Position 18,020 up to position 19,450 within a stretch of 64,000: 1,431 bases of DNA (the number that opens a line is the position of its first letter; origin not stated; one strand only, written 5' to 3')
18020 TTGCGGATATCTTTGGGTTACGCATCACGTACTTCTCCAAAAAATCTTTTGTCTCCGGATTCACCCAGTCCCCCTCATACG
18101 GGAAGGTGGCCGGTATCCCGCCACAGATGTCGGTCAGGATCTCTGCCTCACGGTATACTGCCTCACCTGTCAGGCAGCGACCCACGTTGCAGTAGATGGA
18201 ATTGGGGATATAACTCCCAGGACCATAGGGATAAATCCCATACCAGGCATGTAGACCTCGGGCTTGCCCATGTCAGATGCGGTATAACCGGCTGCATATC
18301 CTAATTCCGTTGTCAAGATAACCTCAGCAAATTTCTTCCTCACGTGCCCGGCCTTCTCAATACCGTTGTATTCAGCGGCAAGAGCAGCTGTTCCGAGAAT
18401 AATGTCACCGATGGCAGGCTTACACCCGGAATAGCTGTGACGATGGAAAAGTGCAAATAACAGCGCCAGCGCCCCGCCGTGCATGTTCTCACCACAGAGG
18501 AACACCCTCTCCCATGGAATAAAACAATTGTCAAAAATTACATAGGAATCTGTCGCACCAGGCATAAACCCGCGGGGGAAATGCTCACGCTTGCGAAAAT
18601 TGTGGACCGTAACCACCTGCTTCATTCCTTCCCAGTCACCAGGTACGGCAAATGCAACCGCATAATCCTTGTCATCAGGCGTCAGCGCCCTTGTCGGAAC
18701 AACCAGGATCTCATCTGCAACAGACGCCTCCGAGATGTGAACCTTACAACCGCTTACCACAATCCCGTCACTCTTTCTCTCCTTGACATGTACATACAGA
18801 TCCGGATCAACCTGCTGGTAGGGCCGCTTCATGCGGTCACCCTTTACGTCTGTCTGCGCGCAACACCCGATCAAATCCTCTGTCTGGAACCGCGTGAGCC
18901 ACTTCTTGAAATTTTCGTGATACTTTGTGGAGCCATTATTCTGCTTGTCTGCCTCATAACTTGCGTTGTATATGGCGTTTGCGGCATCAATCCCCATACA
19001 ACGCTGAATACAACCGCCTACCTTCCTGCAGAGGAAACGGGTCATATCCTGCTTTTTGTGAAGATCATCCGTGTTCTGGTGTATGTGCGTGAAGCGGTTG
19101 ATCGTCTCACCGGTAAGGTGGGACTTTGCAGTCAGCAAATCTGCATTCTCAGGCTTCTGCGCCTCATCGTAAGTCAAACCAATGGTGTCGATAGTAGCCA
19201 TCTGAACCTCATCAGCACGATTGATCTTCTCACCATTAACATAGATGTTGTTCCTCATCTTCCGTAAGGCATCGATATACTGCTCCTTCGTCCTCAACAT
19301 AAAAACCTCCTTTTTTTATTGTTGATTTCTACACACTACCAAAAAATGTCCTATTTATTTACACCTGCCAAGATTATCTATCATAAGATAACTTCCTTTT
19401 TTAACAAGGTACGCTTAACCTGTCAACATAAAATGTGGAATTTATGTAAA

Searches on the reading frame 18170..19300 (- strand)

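Call 58: search_protein_families(library=pfam, proteins=[window:18170-19300:-])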
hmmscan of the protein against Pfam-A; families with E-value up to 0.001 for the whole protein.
window:18170-19300:- (376 aa): 3 families
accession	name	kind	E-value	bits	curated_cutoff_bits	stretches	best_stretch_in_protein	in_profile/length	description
PF11794.13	HpaB_N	-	2.8e-87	293.2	35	1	4-268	1-270/270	4-hydroxyphenylacetate 3-hydroxylase N terminal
PF03241.18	HpaB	-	3.2e-18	66.1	25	1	278-354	4-85/202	4-hydroxyphenylacetate 3-hydroxylase C terminal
PF02770.24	Acyl-CoA_dh_M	-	0.0002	21.9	33.3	0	173-227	21-74/97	Acyl-CoA dehydrogenase, middle domain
